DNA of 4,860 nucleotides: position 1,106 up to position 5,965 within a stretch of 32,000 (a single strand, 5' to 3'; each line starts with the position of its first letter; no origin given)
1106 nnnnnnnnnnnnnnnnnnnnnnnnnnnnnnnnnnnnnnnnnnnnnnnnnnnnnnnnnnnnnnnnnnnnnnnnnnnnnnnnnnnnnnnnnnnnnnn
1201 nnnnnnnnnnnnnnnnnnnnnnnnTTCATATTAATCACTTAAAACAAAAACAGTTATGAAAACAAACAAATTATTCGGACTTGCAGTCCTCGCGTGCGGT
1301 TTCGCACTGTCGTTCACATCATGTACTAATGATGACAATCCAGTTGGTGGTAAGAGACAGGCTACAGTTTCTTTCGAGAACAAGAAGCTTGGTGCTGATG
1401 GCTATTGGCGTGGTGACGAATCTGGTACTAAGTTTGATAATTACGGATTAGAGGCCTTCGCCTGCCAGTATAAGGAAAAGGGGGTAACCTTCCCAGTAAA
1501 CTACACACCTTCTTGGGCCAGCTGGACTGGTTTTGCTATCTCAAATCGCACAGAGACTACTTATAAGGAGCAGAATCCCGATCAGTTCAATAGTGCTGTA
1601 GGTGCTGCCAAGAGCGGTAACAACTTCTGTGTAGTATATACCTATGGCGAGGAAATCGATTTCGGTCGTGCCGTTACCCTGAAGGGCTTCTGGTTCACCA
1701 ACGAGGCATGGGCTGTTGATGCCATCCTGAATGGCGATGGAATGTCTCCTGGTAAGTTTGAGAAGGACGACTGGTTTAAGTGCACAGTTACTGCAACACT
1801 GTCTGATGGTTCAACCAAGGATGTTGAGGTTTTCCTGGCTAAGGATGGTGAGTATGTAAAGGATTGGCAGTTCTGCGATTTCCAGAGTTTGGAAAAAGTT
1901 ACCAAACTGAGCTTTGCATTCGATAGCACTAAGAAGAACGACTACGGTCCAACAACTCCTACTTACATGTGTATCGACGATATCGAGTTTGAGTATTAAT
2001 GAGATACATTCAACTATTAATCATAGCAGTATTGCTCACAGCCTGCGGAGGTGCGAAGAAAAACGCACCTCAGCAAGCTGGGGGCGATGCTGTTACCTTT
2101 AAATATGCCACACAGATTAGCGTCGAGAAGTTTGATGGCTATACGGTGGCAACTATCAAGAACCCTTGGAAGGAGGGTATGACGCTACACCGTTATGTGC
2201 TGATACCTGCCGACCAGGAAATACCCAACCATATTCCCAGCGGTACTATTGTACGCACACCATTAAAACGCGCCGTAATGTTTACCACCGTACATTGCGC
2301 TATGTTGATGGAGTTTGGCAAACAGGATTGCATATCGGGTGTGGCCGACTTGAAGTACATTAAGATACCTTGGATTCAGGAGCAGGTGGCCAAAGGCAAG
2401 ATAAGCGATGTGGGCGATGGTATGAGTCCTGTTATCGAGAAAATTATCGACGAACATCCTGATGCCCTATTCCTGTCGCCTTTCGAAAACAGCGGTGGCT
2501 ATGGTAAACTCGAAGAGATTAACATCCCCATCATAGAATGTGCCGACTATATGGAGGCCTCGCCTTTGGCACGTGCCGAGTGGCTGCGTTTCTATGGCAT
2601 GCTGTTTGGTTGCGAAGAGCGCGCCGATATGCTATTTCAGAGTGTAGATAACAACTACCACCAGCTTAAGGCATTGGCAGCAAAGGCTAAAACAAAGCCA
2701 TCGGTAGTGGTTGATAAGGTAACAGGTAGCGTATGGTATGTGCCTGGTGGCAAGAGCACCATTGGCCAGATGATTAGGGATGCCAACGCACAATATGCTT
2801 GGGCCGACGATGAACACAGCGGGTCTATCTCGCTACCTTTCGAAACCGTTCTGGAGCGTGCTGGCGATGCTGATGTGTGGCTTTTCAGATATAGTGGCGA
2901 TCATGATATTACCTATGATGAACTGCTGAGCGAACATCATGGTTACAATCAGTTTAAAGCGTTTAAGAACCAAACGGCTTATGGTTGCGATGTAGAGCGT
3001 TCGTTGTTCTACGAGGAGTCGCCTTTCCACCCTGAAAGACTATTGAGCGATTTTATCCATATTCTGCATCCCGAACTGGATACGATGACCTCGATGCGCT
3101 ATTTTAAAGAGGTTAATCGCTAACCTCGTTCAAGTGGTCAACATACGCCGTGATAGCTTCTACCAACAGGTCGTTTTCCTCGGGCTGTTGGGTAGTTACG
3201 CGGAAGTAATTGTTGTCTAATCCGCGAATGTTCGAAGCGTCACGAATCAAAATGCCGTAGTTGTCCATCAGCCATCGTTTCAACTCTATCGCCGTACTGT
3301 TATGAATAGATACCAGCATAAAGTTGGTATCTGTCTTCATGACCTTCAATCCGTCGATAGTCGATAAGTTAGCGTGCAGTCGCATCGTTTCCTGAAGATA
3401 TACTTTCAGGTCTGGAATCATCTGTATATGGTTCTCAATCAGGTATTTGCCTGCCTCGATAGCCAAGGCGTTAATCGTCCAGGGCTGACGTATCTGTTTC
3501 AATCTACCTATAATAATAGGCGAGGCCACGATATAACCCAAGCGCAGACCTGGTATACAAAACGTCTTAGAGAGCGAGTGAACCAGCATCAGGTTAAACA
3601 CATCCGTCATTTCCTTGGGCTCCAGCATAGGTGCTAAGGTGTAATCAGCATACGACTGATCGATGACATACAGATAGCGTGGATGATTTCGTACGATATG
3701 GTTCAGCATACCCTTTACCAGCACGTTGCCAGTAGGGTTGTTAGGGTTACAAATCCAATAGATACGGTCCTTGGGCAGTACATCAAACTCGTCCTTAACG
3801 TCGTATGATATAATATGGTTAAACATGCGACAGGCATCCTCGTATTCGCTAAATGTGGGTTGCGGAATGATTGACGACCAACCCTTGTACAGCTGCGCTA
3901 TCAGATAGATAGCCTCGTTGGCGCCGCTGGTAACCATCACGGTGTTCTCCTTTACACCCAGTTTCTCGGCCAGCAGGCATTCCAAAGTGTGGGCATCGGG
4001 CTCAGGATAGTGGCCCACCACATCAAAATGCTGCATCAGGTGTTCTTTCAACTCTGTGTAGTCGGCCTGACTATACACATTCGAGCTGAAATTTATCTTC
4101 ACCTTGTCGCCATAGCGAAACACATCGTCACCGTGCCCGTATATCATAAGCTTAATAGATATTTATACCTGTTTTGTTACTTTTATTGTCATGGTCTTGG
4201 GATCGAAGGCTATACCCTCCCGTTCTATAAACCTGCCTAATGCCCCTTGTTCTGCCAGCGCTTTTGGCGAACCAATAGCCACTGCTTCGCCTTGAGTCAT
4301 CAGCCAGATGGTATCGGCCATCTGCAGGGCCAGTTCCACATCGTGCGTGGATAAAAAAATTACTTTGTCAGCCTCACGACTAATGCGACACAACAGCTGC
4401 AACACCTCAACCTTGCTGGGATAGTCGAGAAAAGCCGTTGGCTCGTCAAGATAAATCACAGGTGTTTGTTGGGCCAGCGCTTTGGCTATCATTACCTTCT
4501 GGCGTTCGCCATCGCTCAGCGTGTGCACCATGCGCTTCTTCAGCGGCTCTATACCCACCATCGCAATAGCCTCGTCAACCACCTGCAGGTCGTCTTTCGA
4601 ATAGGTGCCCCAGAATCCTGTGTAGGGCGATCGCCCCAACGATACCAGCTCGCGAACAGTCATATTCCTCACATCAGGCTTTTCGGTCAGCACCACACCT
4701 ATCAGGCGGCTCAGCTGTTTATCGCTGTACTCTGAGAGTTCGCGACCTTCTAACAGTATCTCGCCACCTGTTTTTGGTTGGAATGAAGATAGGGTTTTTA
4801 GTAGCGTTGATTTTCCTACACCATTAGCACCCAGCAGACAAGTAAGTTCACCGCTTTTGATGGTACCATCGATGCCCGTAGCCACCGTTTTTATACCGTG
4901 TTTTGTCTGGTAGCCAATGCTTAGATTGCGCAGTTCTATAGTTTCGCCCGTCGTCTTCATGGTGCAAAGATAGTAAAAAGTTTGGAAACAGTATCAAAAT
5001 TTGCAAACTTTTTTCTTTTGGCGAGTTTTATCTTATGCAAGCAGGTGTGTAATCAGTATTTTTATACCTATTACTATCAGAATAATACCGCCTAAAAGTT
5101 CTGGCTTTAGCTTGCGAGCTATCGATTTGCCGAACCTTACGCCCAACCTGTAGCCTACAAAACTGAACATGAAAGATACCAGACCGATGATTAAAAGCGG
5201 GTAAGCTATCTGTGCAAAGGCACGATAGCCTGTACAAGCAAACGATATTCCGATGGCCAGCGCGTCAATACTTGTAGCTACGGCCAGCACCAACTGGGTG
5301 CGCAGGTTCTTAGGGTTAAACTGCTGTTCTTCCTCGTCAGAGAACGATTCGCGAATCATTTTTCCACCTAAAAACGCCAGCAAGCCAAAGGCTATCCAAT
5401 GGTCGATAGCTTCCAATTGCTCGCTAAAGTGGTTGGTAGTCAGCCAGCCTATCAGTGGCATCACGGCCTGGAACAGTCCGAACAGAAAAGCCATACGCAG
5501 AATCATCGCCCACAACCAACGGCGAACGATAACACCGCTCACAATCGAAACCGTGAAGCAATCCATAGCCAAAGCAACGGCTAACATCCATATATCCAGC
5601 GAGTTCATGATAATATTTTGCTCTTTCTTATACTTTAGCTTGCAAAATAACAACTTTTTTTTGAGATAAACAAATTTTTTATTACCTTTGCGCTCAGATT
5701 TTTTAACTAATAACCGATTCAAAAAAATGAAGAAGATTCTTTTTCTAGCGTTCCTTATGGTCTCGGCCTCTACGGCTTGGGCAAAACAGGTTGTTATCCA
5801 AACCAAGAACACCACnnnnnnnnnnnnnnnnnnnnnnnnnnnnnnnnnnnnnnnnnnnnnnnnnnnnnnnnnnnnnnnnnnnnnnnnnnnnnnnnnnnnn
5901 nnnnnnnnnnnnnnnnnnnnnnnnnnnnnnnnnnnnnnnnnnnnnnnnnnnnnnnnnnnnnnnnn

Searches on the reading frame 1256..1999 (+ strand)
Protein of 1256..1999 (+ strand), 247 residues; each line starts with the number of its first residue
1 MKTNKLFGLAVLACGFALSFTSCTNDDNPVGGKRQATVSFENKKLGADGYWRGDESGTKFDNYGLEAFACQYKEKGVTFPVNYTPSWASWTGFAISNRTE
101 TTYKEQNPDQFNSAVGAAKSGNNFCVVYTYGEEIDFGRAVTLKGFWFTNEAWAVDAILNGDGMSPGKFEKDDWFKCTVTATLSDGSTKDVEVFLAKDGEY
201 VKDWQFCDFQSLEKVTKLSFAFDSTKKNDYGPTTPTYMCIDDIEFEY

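Call 56: search_protein_families(library=pfam, proteins=[window:1256-1999:+], max_evalue=0.00001)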
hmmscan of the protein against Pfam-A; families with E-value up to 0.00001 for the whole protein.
window:1256-1999:+ (247 aa): 1 family
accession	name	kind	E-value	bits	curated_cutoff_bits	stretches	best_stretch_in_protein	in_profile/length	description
PF14717.12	DUF4465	-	1.4e-39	136.7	25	1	86-243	2-176/176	Domain of unknown function (DUF4465)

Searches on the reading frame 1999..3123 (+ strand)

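Call 56: search_protein_families(library=pfam, proteins=[window:1999-3123:+], max_evalue=0.00001)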
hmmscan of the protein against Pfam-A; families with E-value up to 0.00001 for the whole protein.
window:1999-3123:+ (374 aa): 1 family
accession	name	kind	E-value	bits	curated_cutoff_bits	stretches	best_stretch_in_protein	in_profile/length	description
PF01497.23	Peripla_BP_2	-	9.1e-28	97.7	27.5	1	114-331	21-232/235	Periplasmic binding protein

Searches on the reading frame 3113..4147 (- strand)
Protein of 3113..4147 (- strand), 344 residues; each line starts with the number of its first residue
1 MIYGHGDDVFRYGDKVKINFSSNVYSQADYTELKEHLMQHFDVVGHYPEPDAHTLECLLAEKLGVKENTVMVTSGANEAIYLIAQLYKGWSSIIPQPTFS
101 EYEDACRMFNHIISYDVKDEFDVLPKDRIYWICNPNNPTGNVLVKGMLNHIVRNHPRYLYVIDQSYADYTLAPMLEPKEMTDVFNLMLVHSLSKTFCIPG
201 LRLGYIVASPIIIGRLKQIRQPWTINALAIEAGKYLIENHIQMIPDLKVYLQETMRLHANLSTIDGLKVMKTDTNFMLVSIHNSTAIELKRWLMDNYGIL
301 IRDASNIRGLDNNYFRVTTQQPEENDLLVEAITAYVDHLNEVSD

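Call 56: search_protein_families(library=pfam, proteins=[window:3113-4147:-], max_evalue=0.00001)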
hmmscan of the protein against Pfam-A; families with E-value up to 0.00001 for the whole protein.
window:3113-4147:- (344 aa): 1 family
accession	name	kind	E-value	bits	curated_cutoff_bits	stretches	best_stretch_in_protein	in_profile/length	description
PF00155.27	Aminotran_1_2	-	4e-35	122.1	19.7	1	16-332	2-361/361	Aminotransferase class I and II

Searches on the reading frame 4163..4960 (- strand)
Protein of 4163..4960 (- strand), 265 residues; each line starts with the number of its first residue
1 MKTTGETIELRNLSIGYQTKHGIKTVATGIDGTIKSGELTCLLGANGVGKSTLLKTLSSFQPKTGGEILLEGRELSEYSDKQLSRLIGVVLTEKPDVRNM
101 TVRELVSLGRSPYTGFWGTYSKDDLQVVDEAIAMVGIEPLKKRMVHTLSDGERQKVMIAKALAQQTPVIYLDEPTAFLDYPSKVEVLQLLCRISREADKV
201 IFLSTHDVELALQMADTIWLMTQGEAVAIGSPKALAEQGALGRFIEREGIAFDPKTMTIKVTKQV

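Call 56: search_protein_families(library=pfam, proteins=[window:4163-4960:-], max_evalue=0.00001)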
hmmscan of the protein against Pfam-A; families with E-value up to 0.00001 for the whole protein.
window:4163-4960:- (265 aa): 2 families
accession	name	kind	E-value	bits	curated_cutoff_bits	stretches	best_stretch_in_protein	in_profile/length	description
PF00005.33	ABC_tran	-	1.9e-31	109.9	25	1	29-176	3-137/137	ABC transporter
PF13304.12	AAA_21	-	4.8e-11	43.7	27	0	39-60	1-22/304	AAA domain, putative AbiEii toxin, Type IV TA system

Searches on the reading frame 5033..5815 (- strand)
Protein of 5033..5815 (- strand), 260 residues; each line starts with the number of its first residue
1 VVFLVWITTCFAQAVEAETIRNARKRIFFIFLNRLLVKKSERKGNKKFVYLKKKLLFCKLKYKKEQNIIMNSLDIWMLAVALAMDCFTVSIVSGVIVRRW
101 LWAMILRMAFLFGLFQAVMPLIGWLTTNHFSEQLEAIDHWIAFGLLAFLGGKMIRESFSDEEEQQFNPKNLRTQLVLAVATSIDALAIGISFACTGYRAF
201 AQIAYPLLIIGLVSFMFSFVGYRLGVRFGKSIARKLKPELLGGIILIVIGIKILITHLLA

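Call 56: search_protein_families(library=pfam, proteins=[window:5033-5815:-], max_evalue=0.00001)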
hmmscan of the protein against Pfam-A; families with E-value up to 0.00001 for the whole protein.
window:5033-5815:- (260 aa): 1 family
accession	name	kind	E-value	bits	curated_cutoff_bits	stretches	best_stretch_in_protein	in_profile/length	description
PF02659.21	Mntp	-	9.8e-48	162.2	24.4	1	103-254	5-152/152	Putative manganese efflux pump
